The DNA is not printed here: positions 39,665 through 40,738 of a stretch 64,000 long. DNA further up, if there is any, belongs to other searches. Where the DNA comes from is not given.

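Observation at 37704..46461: Unusual lipid-linked-sugar tailoring cluster: GtrA + GtrB-like GT2 + FAD oxidoreductase + SDR + two TIM-barrel isomerases + unknown GT-A-like + GT-C-like polytopic protein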

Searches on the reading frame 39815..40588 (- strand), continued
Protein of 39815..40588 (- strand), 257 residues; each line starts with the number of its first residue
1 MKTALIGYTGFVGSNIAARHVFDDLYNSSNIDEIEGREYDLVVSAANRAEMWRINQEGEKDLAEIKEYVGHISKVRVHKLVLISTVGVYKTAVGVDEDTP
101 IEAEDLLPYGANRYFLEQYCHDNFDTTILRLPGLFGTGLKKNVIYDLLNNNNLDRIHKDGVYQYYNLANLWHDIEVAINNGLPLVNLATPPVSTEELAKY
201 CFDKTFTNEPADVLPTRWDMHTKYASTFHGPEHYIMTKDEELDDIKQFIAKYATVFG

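Call 89: search_dna_similar(query=window:39815-40588:-, collection=plasmids, mode=protein, max_evalue=1e-10, max_rows=25)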
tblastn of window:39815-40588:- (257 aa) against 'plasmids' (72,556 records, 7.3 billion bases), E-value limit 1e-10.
Records with a match: 12; places in all: 12; records where one place covers at least 80% of the query: 2.
Best place of each record, by identity: <60% 12.
By first word of the organism name: Cereibacter 3; Mesorhizobium 2; Psychrobacter 1; Azospirillum 1; Sagittula 1; Roseobacter 1; Sphingomonas 1; Rhodobacter 1; Ruegeria 1.
By predicted mobility (MOB-suite, as given by PLSDB): non-mobilizable 10; mobilizable 2.
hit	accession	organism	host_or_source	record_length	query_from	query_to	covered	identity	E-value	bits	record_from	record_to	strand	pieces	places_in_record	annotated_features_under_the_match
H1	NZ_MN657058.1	Psychrobacter sp.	-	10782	4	248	95%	41.5%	4e-55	197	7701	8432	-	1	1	NAD(P)-dependent oxidoreductase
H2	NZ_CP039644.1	Azospirillum sp. TSA2s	Soil,rice paddy soil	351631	1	251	98%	38.8%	8e-50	182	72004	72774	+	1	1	hypothetical protein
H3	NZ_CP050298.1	Mesorhizobium huakuii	Oxytropis kamtschatica,cell ...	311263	4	149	57%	44.6%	2e-27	117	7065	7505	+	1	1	NAD(P)-dependent oxidoreductase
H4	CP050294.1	Mesorhizobium loti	Oxytropis kamtschatica,cell ...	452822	4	149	57%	44.6%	2e-27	117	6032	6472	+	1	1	NAD(P)-dependent oxidoreductase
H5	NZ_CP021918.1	Sagittula sp. P11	cell culture,sulfidic waters (60 m) ...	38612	2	149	58%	40.3%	7e-27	115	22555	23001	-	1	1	NAD-dependent epimerase/dehydratase family protein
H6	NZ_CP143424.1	Roseobacter litoralis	Fucus vesiculosus var. spiralis,cell ...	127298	4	149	57%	40.8%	2e-27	117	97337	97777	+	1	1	NAD-dependent epimerase/dehydratase family protein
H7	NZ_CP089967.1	Cereibacter azotoformans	Owen's River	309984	4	149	57%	40.8%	2e-27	117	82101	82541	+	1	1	hypothetical protein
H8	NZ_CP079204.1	Sphingomonas sanguinis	cell culture,morning glory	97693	4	149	57%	40.8%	1e-25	112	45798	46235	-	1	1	hypothetical protein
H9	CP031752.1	Cereibacter sphaeroides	cell culture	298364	5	149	56%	40.4%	7e-27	115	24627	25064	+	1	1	hypothetical protein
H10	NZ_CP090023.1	Cereibacter azotoformans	cell culture,Aquaculture sediment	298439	5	149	56%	40.4%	7e-27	115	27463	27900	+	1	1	hypothetical protein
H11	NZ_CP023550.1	Rhodobacter sp. CZR27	cell culture,paddy soil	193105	4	149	57%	38.8%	2e-26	114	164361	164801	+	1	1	hypothetical protein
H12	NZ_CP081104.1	Ruegeria conchae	-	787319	5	149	56%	34.2%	3e-20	97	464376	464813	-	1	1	NAD-dependent epimerase/dehydratase family protein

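Call 90: get_annotated_region(hit=H1, flank=8000)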
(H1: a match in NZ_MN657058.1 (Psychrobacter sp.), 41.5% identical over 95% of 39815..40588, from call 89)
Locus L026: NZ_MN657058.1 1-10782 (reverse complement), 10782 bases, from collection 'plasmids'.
description: Psychrobacter sp. strain ANT_P22 plasmid pA22P4, complete sequence
organism: Psychrobacter sp. (NCBI taxid 56811)
taxonomy: Bacteria; Pseudomonadota; Gammaproteobacteria; Moraxellales; Moraxellaceae; Psychrobacter; Psychrobacter sp.
host: -; source: -; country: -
typing (MOB-suite, as given by PLSDB): non-mobilizable
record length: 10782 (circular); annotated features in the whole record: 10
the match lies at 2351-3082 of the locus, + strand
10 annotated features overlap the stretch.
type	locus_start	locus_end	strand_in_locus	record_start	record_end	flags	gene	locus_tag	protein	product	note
CDS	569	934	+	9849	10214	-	mobC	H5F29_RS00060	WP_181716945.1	plasmid mobilization relaxosome protein MobC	-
CDS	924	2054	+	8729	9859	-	-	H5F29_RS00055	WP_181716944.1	relaxase/mobilization nuclease domain-containing protein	-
CDS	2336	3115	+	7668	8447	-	-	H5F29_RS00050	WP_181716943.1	NAD(P)-dependent oxidoreductase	-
CDS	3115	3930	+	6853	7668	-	-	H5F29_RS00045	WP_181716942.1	TIM barrel protein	-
CDS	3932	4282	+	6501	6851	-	-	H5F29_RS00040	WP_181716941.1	SMR family transporter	-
CDS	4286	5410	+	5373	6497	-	-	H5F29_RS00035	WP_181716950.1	FAD-dependent oxidoreductase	-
CDS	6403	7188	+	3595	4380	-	-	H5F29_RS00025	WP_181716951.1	glycosyltransferase family 2 protein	-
CDS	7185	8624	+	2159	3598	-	-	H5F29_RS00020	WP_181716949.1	hypothetical protein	-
CDS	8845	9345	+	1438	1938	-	-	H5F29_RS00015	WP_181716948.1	plasmid replication DNA-binding protein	-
CDS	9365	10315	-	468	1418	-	repM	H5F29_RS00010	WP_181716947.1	replication initiation protein RepM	GO:0006270 - DNA replication initiation [Evidence IEA]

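Call 91: get_annotated_region(hit=H2, flank=9000)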
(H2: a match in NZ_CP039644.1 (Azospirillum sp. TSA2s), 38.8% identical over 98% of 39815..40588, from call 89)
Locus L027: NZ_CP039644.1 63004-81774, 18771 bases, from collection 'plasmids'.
description: Azospirillum sp. TSA2s plasmid p2, complete sequence
organism: Azospirillum sp. TSA2s (NCBI taxid 709810)
taxonomy: Bacteria; Pseudomonadota; Alphaproteobacteria; Rhodospirillales; Azospirillaceae; Azospirillum; Azospirillum sp. TSA2s
host: -; source: Soil,rice paddy soil; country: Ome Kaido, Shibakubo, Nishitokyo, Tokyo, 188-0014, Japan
typing (MOB-suite, as given by PLSDB): mobilizable; replicon rep_cluster_1806; relaxase MOBP
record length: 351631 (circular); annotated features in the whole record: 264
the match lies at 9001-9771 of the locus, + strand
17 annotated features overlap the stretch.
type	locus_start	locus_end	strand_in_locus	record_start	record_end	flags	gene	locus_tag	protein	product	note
CDS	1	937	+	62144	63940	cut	-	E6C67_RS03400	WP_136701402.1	tetratricopeptide repeat protein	-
CDS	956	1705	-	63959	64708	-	-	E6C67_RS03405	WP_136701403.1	class I SAM-dependent methyltransferase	-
CDS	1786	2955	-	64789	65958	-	-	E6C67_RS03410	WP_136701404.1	glycosyltransferase family 4 protein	-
CDS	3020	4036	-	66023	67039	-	-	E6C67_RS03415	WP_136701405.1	GDP-mannose 4,6-dehydratase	-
CDS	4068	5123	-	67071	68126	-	gmd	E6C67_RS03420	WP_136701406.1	GDP-mannose 4,6-dehydratase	GO:0000271 - polysaccharide biosynthetic process [Evidence IEA]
CDS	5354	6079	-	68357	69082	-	-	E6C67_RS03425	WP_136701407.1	methyltransferase domain-containing protein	-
CDS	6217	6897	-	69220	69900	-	-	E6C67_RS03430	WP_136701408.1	class I SAM-dependent methyltransferase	-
CDS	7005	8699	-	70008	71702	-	-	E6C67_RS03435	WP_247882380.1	ABC transporter ATP-binding protein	-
CDS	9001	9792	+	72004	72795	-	-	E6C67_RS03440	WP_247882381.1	hypothetical protein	-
CDS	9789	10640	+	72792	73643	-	-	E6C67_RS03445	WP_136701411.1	TIM barrel protein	-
CDS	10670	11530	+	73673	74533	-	-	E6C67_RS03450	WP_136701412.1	glycosyltransferase family 2 protein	-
CDS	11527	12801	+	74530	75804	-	-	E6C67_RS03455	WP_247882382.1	FAD-dependent oxidoreductase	-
CDS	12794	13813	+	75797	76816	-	-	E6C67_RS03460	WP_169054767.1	glycosyltransferase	-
CDS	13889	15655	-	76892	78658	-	-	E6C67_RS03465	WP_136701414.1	glycosyltransferase family 9 protein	-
CDS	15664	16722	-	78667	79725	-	-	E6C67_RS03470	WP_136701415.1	glycosyltransferase 61 family protein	-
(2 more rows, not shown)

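Call 94: search_protein_families(library=pfam, proteins=[L026:5410-7188:+, L026:7185-8624:+, L026:3932-4282:+, L027:12794-13813:+, L027:10670-11530:+], max_evalue=0.01)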
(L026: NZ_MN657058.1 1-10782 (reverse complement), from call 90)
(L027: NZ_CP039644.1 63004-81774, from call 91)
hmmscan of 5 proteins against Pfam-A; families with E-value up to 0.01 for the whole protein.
L026:5410-7188:+ (592 aa): 4 families
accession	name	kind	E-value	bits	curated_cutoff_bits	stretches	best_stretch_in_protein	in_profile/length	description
PF00535.33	Glycos_transf_2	-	1.1e-11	45.4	23.3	1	8-95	1-85/168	Glycosyl transferase family 2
PF04028.18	DUF374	-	0.00086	19.3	26.8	1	392-444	15-65/69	Domain of unknown function (DUF374)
PF13733.12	Glyco_transf_7N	-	0.0042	17.1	27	1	7-54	49-96/134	N-terminal region of glycosyl transferase group 7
PF03435.24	Sacchrp_dh_NADP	-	0.0046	17.7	25.1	0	34-135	19-115/129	Saccharopine dehydrogenase NADP binding domain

L026:7185-8624:+ (479 aa): 0 families

L026:3932-4282:+ (116 aa): 2 families
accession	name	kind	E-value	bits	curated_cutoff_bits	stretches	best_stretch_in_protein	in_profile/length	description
PF00893.25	Multi_Drug_Res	-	1.3e-06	29.3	23.7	1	1-106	1-93/93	Small Multidrug Resistance protein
PF00892.27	EamA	-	5.1e-06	27.2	28.2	1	45-113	66-133/135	EamA-like transporter family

L027:12794-13813:+ (339 aa): 2 families
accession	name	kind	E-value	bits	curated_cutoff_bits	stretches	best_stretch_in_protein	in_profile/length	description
PF00535.33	Glycos_transf_2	-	1.6e-15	57.9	23.3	1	7-136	1-129/168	Glycosyl transferase family 2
PF13641.12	Glyco_tranf_2_3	-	5.5e-06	27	27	1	26-113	20-112/230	Glycosyltransferase like family 2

L027:10670-11530:+ (286 aa): 1 family
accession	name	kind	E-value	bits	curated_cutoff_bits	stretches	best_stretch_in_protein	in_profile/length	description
PF00535.33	Glycos_transf_2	-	1.6e-06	28.6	23.3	1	46-209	1-160/168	Glycosyl transferase family 2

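Call 101: get_annotated_region(hit=H9, flank=8000)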
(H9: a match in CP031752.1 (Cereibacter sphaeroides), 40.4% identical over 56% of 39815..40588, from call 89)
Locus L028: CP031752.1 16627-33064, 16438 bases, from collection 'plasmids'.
description: Cereibacter sphaeroides strain EBL0706 plasmid p.A, complete sequence
organism: Cereibacter sphaeroides (NCBI taxid 1063)
taxonomy: Bacteria; Pseudomonadota; Alphaproteobacteria; Rhodobacterales; Paracoccaceae; Cereibacter; Cereibacter sphaeroides
host: -; source: cell culture; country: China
typing (MOB-suite, as given by PLSDB): non-mobilizable; replicon rep_cluster_252
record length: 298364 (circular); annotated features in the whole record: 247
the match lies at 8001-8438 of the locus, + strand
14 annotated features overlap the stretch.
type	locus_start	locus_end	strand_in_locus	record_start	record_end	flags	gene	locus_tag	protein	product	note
CDS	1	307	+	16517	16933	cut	-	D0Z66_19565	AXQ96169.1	nitrate reductase cytochrome c-type subunit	-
CDS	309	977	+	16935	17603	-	-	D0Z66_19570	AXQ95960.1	cytochrome C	-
CDS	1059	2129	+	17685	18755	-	-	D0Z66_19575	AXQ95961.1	FUSC family protein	-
CDS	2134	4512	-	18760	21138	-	-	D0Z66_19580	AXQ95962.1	mechanosensitive ion channel protein MscS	-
CDS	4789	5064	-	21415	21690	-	-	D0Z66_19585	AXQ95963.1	hypothetical protein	-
CDS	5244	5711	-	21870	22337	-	-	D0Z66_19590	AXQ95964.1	dUTP diphosphatase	-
CDS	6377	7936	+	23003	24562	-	-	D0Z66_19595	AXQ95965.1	hypothetical protein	-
CDS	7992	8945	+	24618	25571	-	-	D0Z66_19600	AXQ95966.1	hypothetical protein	-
CDS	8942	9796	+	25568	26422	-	-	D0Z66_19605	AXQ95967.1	sugar phosphate isomerase/epimerase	-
CDS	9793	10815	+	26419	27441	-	-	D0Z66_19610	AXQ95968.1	hypothetical protein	-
CDS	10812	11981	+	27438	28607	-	-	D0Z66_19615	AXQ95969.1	FAD-binding oxidoreductase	-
CDS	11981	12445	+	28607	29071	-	-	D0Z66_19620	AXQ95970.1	GtrA family protein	-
CDS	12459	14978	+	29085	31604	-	-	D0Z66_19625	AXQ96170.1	glycosyltransferase family 2 protein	-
CDS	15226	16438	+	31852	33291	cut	-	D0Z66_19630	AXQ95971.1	hypothetical protein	-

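Call 102: get_annotated_region(hit=H3, flank=7000)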
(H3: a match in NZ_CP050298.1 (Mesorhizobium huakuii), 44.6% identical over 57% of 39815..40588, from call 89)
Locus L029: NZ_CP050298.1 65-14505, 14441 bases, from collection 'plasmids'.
description: Mesorhizobium huakuii strain 583 plasmid p_3, complete sequence
organism: Mesorhizobium huakuii (NCBI taxid 28104)
taxonomy: Bacteria; Pseudomonadota; Alphaproteobacteria; Hyphomicrobiales; Phyllobacteriaceae; Mesorhizobium; Mesorhizobium huakuii
host: -; source: Oxytropis kamtschatica,cell culture,root nodule; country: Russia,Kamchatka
typing (MOB-suite, as given by PLSDB): non-mobilizable
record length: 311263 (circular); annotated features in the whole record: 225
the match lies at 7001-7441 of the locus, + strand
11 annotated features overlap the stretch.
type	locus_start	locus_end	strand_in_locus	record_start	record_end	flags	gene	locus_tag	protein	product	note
CDS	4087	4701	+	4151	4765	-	-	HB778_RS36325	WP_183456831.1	ISAs1 family transposase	-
CDS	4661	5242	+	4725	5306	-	-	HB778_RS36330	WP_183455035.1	ISAs1 family transposase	-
CDS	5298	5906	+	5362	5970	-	-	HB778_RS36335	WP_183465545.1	hypothetical protein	-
CDS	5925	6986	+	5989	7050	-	-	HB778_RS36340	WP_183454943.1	FAD-dependent oxidoreductase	-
CDS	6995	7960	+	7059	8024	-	-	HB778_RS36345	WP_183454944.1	NAD(P)-dependent oxidoreductase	-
CDS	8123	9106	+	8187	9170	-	-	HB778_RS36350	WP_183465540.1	IS5 family transposase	-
CDS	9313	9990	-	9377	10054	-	-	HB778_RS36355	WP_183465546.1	sugar phosphate isomerase/epimerase family protein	-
CDS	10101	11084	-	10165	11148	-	-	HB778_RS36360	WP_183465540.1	IS5 family transposase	-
CDS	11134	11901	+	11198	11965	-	-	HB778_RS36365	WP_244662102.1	GGDEF domain-containing protein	-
CDS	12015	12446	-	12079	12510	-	-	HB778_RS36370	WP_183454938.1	type II toxin-antitoxin system VapC family toxin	-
CDS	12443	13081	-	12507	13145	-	-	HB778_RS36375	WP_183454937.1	DUF433 domain-containing protein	-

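Call 106: find_related_loci(query=A4, collection=viral_contigs, flank=8000)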
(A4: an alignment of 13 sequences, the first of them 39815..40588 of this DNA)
Query A4 (257 aa) in viral_contigs; peptide patterns used: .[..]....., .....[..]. (x = any residue, [..] = any of these).
94 stretches matched a pattern; 16 encode a relative of the query (tblastn E <= 1e-3); 16 distinct loci.
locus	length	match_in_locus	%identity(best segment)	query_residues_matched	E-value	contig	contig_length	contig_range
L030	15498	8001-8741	39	4-255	5e-51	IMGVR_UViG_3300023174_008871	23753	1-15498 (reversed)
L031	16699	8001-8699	38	4-249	4e-46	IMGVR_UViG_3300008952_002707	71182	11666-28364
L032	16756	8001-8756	37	1-251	8e-46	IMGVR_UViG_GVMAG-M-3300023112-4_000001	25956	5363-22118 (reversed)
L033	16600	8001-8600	39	4-203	1e-42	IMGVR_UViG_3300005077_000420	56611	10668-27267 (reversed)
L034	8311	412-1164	36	1-249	2e-42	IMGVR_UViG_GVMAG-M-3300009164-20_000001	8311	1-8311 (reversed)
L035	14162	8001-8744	37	4-249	5e-42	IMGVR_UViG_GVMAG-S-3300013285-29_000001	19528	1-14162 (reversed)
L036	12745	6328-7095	37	1-254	9e-40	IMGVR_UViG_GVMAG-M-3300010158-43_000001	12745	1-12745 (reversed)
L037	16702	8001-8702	35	4-250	2e-39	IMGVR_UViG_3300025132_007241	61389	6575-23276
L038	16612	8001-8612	39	4-206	4e-38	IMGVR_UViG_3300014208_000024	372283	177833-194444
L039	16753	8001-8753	33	4-253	8e-33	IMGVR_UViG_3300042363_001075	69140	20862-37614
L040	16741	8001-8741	33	5-253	6e-30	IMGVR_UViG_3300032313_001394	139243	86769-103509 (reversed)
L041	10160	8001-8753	36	1-249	1e-42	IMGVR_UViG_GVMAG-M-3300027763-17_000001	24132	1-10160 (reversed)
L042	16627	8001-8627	35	4-202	1e-29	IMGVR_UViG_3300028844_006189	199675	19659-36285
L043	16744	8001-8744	33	5-253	2e-29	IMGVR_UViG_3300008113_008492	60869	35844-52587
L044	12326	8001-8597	37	4-198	4e-29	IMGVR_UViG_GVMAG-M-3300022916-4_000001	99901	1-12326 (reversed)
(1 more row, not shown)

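Call 111: search_protein_families(library=pfam, proteins=[L038:2340-3083:+, L038:3756-4637:+, L038:4630-5514:+, L038:5521-6189:+, L038:6214-6948:+, L038:9488-10477:+, L038:10527-11147:+, L038:11152-11949:+, L038:12646-13638:+, L038:14398-15291:+], max_evalue=0.001)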
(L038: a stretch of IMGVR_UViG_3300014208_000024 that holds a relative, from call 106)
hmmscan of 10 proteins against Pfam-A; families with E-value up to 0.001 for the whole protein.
L038:2340-3083:+ (247 aa): 1 family
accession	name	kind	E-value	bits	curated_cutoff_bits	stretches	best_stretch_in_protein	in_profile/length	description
PF00535.33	Glycos_transf_2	-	2.7e-14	53.9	23.3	1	6-158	1-157/168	Glycosyl transferase family 2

L038:3756-4637:+ (293 aa): 1 family
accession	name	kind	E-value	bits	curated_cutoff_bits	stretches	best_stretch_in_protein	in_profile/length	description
PF00535.33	Glycos_transf_2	-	0.00039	20.8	23.3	0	88-145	79-139/168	Glycosyl transferase family 2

L038:4630-5514:+ (294 aa): 1 family
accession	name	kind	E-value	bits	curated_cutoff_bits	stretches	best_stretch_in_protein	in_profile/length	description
PF10111.15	Glyco_tranf_2_2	-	0.00032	20.7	27.3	1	84-233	51-198/276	Glycosyltransferase like family 2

L038:5521-6189:+ (222 aa): 1 family
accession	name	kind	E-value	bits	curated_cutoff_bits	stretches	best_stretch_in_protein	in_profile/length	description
PF18922.5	DUF5672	-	1.1e-23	84.2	24.4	1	64-210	12-164/164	Protein of unknown function (DUF5672)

L038:6214-6948:+ (244 aa): 0 families

L038:9488-10477:+ (329 aa): 0 families

L038:10527-11147:+ (206 aa): 1 family
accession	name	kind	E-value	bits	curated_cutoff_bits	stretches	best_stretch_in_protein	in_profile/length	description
PF05050.19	Methyltransf_21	-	1.1e-16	61.9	22.7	1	19-185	1-166/173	Methyltransferase FkbM domain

L038:11152-11949:+ (265 aa): 1 family
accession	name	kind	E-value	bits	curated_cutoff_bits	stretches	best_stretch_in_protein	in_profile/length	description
PF00891.24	Methyltransf_2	-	0.00026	20.9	22.3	1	123-179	64-118/210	O-methyltransferase domain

L038:12646-13638:+ (330 aa): 1 family
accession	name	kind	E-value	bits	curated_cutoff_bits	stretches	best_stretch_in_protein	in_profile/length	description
PF01531.22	Glyco_transf_11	-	5.4e-09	36.1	23.9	1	141-266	163-280/298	Glycosyl transferase family 11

L038:14398-15291:+ (297 aa): 1 family
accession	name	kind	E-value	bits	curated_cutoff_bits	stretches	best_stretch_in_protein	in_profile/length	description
PF04724.18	Glyco_transf_17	-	6.4e-25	88.4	26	2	6-82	68-144/348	Glycosyltransferase family 17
